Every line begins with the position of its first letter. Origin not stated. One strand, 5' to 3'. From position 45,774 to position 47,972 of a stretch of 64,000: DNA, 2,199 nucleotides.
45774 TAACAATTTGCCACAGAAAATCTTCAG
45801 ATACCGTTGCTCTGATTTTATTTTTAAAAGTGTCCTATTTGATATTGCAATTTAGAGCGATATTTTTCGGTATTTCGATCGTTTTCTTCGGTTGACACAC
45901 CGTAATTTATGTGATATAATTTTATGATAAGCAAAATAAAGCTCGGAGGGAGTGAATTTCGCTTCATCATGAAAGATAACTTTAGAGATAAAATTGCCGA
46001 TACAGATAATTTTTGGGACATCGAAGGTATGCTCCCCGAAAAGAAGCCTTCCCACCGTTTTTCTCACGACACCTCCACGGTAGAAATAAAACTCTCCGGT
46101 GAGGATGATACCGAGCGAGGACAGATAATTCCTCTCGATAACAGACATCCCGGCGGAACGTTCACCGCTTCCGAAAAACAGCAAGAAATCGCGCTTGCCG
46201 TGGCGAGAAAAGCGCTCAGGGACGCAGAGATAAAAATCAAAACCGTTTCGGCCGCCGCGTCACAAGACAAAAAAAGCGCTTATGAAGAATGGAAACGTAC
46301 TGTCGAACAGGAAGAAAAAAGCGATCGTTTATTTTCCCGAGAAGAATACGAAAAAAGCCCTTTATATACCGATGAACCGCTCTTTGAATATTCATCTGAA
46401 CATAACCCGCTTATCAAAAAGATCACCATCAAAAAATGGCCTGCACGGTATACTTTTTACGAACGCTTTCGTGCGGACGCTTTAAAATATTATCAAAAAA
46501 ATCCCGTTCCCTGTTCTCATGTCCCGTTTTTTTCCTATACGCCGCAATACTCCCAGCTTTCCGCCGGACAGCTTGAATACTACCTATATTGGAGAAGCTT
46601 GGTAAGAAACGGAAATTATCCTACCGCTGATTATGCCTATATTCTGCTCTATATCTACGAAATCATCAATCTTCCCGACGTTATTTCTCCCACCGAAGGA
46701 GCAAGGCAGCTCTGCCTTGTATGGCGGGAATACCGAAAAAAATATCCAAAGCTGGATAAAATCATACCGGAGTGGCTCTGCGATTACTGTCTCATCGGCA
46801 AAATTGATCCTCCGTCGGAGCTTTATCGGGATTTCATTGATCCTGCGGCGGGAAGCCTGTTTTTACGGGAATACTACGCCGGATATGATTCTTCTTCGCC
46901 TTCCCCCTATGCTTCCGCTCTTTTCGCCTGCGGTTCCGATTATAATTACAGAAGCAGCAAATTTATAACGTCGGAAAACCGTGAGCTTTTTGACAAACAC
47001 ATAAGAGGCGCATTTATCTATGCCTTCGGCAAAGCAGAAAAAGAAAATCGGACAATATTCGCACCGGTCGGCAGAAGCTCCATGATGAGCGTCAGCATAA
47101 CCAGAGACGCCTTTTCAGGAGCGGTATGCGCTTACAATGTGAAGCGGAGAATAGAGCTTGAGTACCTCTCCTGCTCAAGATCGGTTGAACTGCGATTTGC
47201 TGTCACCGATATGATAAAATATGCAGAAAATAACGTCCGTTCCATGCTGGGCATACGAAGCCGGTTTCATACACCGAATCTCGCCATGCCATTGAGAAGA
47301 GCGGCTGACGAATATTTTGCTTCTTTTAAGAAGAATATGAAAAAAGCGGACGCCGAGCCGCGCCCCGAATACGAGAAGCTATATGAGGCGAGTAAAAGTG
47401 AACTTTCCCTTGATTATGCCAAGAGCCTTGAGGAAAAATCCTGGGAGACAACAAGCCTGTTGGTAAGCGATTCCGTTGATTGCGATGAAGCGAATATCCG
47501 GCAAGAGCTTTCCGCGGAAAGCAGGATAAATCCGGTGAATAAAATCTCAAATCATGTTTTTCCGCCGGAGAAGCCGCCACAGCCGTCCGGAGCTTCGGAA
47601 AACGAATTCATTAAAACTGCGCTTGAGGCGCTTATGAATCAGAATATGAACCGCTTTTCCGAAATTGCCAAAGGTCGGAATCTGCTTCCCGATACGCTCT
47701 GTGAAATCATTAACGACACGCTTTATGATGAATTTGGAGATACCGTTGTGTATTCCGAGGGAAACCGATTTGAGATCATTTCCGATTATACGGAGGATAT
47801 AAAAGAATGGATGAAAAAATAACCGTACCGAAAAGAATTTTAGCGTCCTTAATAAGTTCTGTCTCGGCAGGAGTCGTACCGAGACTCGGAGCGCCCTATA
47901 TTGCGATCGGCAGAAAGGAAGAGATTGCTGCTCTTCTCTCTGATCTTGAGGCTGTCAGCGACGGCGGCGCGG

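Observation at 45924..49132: TerB-N/TerB-C protein plus DUF2791/BrxD-like ATPase: a two-gene candidate defence or stress module lacking its usual helicase partner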

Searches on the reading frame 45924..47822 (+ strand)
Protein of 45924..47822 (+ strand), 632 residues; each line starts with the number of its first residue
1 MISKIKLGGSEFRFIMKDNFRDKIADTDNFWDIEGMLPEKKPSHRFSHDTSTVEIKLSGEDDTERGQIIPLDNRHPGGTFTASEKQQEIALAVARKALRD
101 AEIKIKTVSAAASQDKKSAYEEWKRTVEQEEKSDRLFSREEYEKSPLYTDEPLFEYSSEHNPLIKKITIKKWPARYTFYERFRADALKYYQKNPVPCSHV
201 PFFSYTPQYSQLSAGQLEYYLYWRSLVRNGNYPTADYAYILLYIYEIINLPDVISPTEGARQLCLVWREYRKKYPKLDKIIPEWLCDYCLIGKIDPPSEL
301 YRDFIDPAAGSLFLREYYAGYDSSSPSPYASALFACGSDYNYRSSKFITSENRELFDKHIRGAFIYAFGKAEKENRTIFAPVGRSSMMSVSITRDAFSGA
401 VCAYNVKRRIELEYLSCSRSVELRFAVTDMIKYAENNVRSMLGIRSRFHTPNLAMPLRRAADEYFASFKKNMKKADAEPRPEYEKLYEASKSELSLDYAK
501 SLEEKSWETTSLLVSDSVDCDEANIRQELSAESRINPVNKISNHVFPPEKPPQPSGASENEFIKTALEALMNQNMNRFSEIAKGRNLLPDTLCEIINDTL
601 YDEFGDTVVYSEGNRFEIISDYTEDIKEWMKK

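Call 3: search_protein_families(library=pfam, proteins=[window:45924-47822:+], max_evalue=0.01)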
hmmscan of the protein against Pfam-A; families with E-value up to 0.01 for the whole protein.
window:45924-47822:+ (632 aa): 2 families
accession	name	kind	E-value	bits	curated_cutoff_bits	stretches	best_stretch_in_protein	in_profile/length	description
PF13208.11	TerB_N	-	4.8e-18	66.1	25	1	177-296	29-139/207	TerB N-terminal domain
PF15615.11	TerB_C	-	5.4e-10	40.1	26.3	1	483-627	6-148/148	TerB-C domain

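Call 4: search_protein_families(library=padloc, proteins=[window:45924-47822:+], max_evalue=0.01)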
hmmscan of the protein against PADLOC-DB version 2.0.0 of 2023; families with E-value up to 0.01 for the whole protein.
window:45924-47822:+ (632 aa): 1 family
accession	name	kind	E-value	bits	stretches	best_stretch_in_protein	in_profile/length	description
PDLC03958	SngA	-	9.2e-45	152.2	1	122-630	32-527/528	-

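Call 5: search_protein_families(library=ncbifam, proteins=[window:45924-47822:+], max_evalue=0.01)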
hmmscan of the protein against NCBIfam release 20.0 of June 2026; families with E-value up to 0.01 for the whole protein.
window:45924-47822:+ (632 aa): 0 families

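Call 38: search_solved_structures(query=window:45924-47822:+, max_evalue=1)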
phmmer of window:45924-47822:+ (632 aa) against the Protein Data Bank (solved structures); distinct sequences matched with E-value up to 1: 1.
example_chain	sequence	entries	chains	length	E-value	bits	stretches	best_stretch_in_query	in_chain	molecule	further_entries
8zpk_F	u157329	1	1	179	0.14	14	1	265-360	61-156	Origin recognition complex subunit 6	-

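Call 41: find_homologous_proteins(query=window:45969-47822:+, max_evalue=0.00001)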
Query window:45969-47822:+ (617 aa): 702 proteins with E <= 0.00001 among 8000 candidates; the best 120 are listed.
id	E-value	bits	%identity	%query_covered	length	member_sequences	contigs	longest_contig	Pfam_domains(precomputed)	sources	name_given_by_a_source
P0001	0.0e+0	1386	98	100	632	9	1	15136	PF13208.12,PF15615.12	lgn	-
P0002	4.5e-294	995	73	100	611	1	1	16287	PF13208.12,PF15615.12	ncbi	-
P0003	1.1e-213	730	56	100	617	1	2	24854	PF13208.12,PF15615.12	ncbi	-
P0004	1.2e-212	726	56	100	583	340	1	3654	PF13208.12,PF15615.12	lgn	-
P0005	6.5e-212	724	56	100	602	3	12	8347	PF13208.12,PF15615.12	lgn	-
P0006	5.8e-211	720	55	100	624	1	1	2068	PF13208.12,PF15615.12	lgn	-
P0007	1.4e-207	709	54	100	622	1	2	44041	PF13208.12,PF15615.12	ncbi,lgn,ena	-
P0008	4.5e-207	708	56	100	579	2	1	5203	PF13208.12,PF15615.12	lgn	-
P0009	6.0e-200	684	53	100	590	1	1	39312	PF13208.12,PF15615.12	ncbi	-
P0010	4.3e-187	642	49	100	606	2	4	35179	PF13208.12,PF15615.12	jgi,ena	-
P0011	2.6e-185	636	48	100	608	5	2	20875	PF13208.12,PF15615.12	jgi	-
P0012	1.7e-184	633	50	100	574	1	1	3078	PF13208.12,PF15615.12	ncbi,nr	ncbi:MAG: TerB N-terminal domain-containing protein [Clostridia bacterium]|nr:TerB N-terminal domain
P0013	4.3e-184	632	47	100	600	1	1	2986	PF13208.12,PF15615.12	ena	-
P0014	5.9e-184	631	50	100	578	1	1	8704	PF13208.12,PF15615.12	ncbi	-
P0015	6.5e-184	631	47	100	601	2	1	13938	PF13208.12,PF15615.12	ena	-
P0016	8.5e-180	618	49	100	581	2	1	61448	PF13208.12,PF15615.12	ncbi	-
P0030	1.8e-166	574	45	98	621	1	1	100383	PF13208.12,PF15615.12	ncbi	-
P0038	7.3e-161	555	46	98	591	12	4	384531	PF13208.12,PF15615.12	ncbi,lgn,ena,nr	ncbi:MAG: TerB N-terminal domain-containing protein [Clostridia bacterium]|nr:TerB N-terminal domain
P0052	4.9e-148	513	38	100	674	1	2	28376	PF13208.12,PF15615.12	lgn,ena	-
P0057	3.9e-125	437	43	78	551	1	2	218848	PF13208.12,PF15615.12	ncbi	ncbi:MAG: TerB N-terminal domain-containing protein [Eubacteriales bacterium]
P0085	2.4e-104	368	35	99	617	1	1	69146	PF13208.12,PF15615.12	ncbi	-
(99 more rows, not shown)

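Call 42: find_encoding_contigs(protein=P0002, flank=8000, max_places=2)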
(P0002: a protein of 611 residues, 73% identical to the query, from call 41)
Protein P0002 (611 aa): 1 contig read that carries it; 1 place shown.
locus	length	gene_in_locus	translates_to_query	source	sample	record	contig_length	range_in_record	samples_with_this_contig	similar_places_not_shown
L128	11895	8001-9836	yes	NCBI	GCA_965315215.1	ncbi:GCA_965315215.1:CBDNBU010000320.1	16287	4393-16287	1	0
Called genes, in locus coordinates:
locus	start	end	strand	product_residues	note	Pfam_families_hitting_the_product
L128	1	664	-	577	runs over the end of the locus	PF14903:WG_beta_rep (weak)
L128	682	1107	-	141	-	PF02590:SPOUT_MTase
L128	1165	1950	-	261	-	PF00753:Lactamase_B, PF23023:Anti-Pycsar_Apyc1, PF12706:Lactamase_B_2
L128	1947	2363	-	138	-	-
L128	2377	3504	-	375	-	PF00149:Metallophos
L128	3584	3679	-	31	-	-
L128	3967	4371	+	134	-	PF02033:RBFA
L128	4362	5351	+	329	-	PF01368:DHH, PF02272:DHHA1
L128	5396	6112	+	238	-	PF19538:DUF6062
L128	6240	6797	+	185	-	PF08207:EFP_N, PF01132:EFP, PF09285:Elong-fact-P_C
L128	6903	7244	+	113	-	-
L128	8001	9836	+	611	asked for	PF13208:TerB_N, PF15615:TerB_C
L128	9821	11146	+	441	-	PF10923:BrxC_BrxD, PF13191:AAA_16 (faint)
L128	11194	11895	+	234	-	?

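Call 43: find_encoding_contigs(protein=P0016, flank=8000, max_places=2)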
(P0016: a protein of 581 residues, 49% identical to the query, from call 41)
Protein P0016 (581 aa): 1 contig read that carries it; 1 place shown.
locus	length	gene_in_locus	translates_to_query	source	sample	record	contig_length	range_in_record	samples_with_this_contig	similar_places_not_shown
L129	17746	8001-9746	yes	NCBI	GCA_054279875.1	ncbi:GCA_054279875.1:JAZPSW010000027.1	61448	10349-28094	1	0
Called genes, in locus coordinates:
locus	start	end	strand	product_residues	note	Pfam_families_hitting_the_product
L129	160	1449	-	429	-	PF12897:Asp_aminotransf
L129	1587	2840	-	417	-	-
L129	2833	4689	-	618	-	PF13522:GATase_6, PF13537:GATase_7, PF00733:Asn_synthase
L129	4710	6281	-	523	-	PF08245:Mur_ligase_M, PF02875:Mur_ligase_C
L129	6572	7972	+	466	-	PF01266:DAO (faint), PF03486:HI0933_like (faint), PF07992:Pyr_redox_2 (weak), PF00890:FAD_binding_2 (weak), PF21688:FAD-depend_C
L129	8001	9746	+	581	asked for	PF13208:TerB_N, PF15615:TerB_C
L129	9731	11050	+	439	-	PF10923:BrxC_BrxD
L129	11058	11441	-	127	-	PF01925:TauE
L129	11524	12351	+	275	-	PF02673:BacA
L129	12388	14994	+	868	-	PF17854:FtsK_alpha, PF01580:FtsK_SpoIIIE, PF01935:DUF87 (weak), PF09397:FtsK_gamma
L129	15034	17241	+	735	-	PF23139:OB_YrrC, PF14490:HHH_RecD2 (weak), PF14520:HHH_5, PF14490:HHH_RecD2, PF13245:AAA_19, PF13604:AAA_30, PF18335:SH3_13, PF13538:UvrD_C_2, +5 more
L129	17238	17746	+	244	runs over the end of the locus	PF00156:Pribosyltran (weak)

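Call 44: find_encoding_contigs(protein=P0038, flank=8000, max_places=2)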
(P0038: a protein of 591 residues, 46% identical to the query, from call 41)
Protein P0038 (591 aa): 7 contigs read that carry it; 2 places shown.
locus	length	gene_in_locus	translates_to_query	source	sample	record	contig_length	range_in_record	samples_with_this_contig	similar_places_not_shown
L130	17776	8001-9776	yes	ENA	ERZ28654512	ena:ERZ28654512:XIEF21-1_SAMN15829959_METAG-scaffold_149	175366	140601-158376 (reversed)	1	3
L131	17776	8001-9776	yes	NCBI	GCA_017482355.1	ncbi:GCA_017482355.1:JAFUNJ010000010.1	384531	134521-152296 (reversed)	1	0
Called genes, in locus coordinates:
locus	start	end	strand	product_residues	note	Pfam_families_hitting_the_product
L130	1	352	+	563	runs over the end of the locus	PF01432:Peptidase_M3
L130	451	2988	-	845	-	-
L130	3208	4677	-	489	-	PF00478:IMPDH, PF00571:CBS, PF00977:His_biosynth (faint), PF01070:FMN_dh (weak), PF03060:NMO (weak)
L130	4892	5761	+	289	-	PF00781:DAGK_cat, PF19279:YegS_C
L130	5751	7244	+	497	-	PF00370:FGGY_N, PF02782:FGGY_C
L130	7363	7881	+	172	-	PF02482:Ribosomal_S30AE, PF16321:Ribosom_S30AE_C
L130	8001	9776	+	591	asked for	PF13208:TerB_N, PF15615:TerB_C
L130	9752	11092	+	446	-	PF10923:BrxC_BrxD, PF13191:AAA_16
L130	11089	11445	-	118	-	PF01925:TauE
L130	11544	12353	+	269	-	PF02673:BacA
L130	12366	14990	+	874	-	PF17854:FtsK_alpha, PF01580:FtsK_SpoIIIE, PF01935:DUF87 (faint), PF09397:FtsK_gamma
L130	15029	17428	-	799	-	PF00488:MutS_V, PF20297:MSSS (weak), PF01713:Smr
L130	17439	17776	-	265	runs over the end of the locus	PF11967:RecO_N, PF02565:RecO_C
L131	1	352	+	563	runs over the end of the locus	PF01432:Peptidase_M3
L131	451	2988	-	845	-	-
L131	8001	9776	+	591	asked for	PF13208:TerB_N, PF15615:TerB_C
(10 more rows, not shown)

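Call 45: find_encoding_contigs(protein=P0030, flank=8000, max_places=1)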
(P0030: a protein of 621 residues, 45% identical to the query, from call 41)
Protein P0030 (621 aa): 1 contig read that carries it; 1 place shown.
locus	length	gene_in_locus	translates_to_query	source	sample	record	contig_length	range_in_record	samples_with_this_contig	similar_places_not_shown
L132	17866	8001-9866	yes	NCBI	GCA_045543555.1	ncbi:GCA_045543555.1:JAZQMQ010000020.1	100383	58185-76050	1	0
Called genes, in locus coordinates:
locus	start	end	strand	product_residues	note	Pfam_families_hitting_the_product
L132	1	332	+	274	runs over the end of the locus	PF21302:Zn_ribbon_RlmA, PF13847:Methyltransf_31, PF08241:Methyltransf_11, PF13649:Methyltransf_25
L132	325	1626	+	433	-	-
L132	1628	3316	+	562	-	PF01432:Peptidase_M3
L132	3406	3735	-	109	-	-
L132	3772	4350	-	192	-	-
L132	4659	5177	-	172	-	PF02482:Ribosomal_S30AE, PF16321:Ribosom_S30AE_C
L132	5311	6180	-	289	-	PF00781:DAGK_cat, PF19279:YegS_C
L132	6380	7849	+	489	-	PF00478:IMPDH, PF00571:CBS, PF03060:NMO (weak), PF00977:His_biosynth (faint), PF01070:FMN_dh (weak)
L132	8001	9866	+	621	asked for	PF13208:TerB_N, PF15615:TerB_C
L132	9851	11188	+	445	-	PF10923:BrxC_BrxD, PF13191:AAA_16 (weak)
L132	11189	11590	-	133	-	PF01925:TauE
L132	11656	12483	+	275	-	PF02673:BacA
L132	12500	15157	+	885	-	PF17854:FtsK_alpha, PF01580:FtsK_SpoIIIE, PF09397:FtsK_gamma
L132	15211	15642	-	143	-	PF03652:RuvX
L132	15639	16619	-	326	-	PF12146:Hydrolase_4, PF00561:Abhydrolase_1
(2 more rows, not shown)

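Call 46: find_encoding_contigs(protein=P0052, flank=8000, max_places=1)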
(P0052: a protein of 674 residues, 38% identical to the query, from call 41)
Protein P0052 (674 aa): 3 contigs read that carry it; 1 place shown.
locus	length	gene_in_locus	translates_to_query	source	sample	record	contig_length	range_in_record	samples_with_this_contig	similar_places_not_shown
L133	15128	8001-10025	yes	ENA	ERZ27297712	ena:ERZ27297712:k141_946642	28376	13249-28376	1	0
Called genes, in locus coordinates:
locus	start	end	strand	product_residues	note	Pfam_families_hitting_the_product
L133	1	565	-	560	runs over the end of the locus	PF02690:Na_Pi_cotrans, PF01895:PhoU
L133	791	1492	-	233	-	PF00215:OMPdecase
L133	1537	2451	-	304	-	PF01180:DHO_dh, PF01207:Dus (weak), PF03060:NMO (weak)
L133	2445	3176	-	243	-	PF00175:NAD_binding_1, PF10418:DHODB_Fe-S_bind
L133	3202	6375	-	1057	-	PF25596:CPSase_L_D1, PF02786:CPSase_L_D2, PF02787:CPSase_L_D3, PF25596:CPSase_L_D1, PF02655:ATP-grasp_3, PF02786:CPSase_L_D2, PF07478:Dala_Dala_lig_C, PF02142:MGS, +5 more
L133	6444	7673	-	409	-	PF01979:Amidohydro_1, PF12890:DHOase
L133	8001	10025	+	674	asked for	PF13208:TerB_N, PF15615:TerB_C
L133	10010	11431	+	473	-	PF10923:BrxC_BrxD, PF13191:AAA_16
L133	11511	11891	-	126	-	PF01925:TauE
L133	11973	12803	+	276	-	PF02673:BacA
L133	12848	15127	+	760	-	?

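Call 47: find_encoding_contigs(protein=P0057, flank=8000, max_places=1)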
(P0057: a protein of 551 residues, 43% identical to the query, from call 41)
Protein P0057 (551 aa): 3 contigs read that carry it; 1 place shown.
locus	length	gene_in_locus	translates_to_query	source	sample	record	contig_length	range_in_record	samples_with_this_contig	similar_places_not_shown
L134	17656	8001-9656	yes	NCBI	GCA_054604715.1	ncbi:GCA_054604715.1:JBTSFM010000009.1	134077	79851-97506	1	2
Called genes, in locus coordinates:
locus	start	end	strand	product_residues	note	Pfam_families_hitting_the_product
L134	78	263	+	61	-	PF01783:Ribosomal_L32p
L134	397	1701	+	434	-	PF17820:PDZ_6, PF19238:Radical_SAM_2, PF04459:DUF512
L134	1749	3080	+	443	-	PF00009:GTP_EFTU (weak), PF00071:Ras (faint), PF01926:MMR_HSR1, PF02421:FeoB_N, PF00009:GTP_EFTU, PF01926:MMR_HSR1, PF02421:FeoB_N, PF14714:KH_dom-like, +3 more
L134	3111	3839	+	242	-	PF02660:G3P_acyltransf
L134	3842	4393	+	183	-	PF01381:HTH_3, PF12844:HTH_19 (weak), PF13560:HTH_31 (weak), PF07883:Cupin_2, PF02311:AraC_binding (weak)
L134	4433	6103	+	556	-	PF00501:AMP-binding, PF13193:AMP-binding_C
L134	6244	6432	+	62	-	PF00830:Ribosomal_L28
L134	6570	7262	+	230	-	PF21778:DUF6873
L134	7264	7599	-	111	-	-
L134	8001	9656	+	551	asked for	PF13208:TerB_N, PF15615:TerB_C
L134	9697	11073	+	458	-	PF10923:BrxC_BrxD, PF13191:AAA_16 (faint)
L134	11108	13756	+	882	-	PF01411:tRNA-synt_2c, PF07973:tRNA_SAD, PF02272:DHHA1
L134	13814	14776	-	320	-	PF00575:S1, PF23459:S1_RRP5 (faint)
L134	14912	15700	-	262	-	PF13419:HAD_2 (faint), PF00702:Hydrolase, PF13344:Hydrolase_6, PF13242:Hydrolase_like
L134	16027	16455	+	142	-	PF00572:Ribosomal_L13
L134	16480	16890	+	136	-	PF00380:Ribosomal_S9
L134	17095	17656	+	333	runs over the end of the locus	PF07501:G5, PF06725:3D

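Call 48: find_encoding_contigs(protein=P0085, flank=8000, max_places=1)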
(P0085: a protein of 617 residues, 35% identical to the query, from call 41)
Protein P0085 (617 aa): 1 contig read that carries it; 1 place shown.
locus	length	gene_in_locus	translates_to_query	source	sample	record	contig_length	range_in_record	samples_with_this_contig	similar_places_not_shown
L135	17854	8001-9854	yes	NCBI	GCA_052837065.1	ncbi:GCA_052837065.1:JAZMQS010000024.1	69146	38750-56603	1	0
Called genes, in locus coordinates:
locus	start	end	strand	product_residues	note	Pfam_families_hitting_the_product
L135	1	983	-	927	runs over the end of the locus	PF00133:tRNA-synt_1, PF09334:tRNA-synt_1g, PF13603:tRNA-synt_1_2 (weak), PF09334:tRNA-synt_1g (weak), PF01406:tRNA-synt_1e (weak), PF08264:Anticodon_1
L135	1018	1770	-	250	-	PF05103:DivIVA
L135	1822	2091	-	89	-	PF02325:CCB3_YggT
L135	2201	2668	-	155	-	PF04472:SepF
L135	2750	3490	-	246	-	PF01168:Ala_racemase_N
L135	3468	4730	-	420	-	PF26018:BSH_RND_rel, PF26012:HH_RND_rel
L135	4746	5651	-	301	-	PF01745:IPT (weak), PF01715:IPPT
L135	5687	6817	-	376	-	PF02547:Queuosine_synth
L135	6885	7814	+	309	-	PF00701:DHDPS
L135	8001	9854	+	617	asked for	PF13208:TerB_N, PF15615:TerB_C (weak)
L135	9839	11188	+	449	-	PF10923:BrxC_BrxD, PF13191:AAA_16 (faint)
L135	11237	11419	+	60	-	PF02492:cobW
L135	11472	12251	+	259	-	PF02492:cobW (weak)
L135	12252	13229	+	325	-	PF02492:cobW, PF21537:DUF1980_C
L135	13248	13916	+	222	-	PF00702:Hydrolase, PF12710:HAD, PF13419:HAD_2, PF13242:Hydrolase_like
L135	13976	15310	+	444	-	PF12733:Cadherin-like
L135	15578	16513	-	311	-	PF00575:S1, PF23459:S1_RRP5 (faint)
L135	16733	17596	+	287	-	PF07833:Cu_amine_oxidN1, PF07486:Hydrolase_2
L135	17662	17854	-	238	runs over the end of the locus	PF03602:Cons_hypoth95 (weak), PF06325:PrmA, PF05175:MTS, PF12847:Methyltransf_18 (weak), PF01170:UPF0020, PF13847:Methyltransf_31, PF08241:Methyltransf_11 (weak), PF13649:Methyltransf_25, +1 more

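Call 62: predict_structure(alignment_id=A1)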
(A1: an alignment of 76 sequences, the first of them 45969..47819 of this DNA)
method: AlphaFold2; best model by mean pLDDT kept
length: 617 residues; sequences in the alignment: 76
mean_pLDDT: 83.7   pTM: 0.63
mean pLDDT of the five models: 83.7, 82.7, 82.7, 82.2, 80.9
residues with pLDDT >= 90: 360; 70-90: 126; 50-70: 63; < 50: 68
segments of 3 or more residues with pLDDT < 50: 1-4, 27-46, 48-51, 129-131, 505-521, 523-541
pLDDT, mean of each block of 10 residues (from residue 1): 52 66 55 47 46 51 77 90 88 75 84 81 56 77 96 91 83 96 97 96 98 97 98 97 98 97 95 97 93 81 90 94 93 96 96 96 90 94 91 96 90 97 96 96 98 90 73 75 90 83 46 40 40 39 80 97 97 96 95 94 97 94
secondary structure, 60 per line:
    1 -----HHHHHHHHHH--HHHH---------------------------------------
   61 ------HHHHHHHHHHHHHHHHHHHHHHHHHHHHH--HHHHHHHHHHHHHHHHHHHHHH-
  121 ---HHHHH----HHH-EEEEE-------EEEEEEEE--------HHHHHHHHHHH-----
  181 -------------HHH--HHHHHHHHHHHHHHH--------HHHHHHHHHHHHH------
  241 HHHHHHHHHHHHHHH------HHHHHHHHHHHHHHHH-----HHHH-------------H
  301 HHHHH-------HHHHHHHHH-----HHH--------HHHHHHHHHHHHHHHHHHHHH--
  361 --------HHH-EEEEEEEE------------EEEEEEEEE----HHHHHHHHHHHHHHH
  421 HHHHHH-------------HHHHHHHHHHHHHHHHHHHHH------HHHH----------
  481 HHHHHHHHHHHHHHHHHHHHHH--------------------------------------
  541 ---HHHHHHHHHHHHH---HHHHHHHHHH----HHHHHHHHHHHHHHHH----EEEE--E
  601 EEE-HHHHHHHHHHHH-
elements in order: H6-15 H18-21 H67-95 H98-119 H124-128 E137-141 E149-156 H165-175 H199-213 H222-234 H241-255 H262-277 H283-286 H300-305 H313-321 H338-358 E373-380 E393-401 H406-426 H440-460 H467-470 H481-502 H544-556 H560-569 H574-589 E594-597 E600-603 H605-616
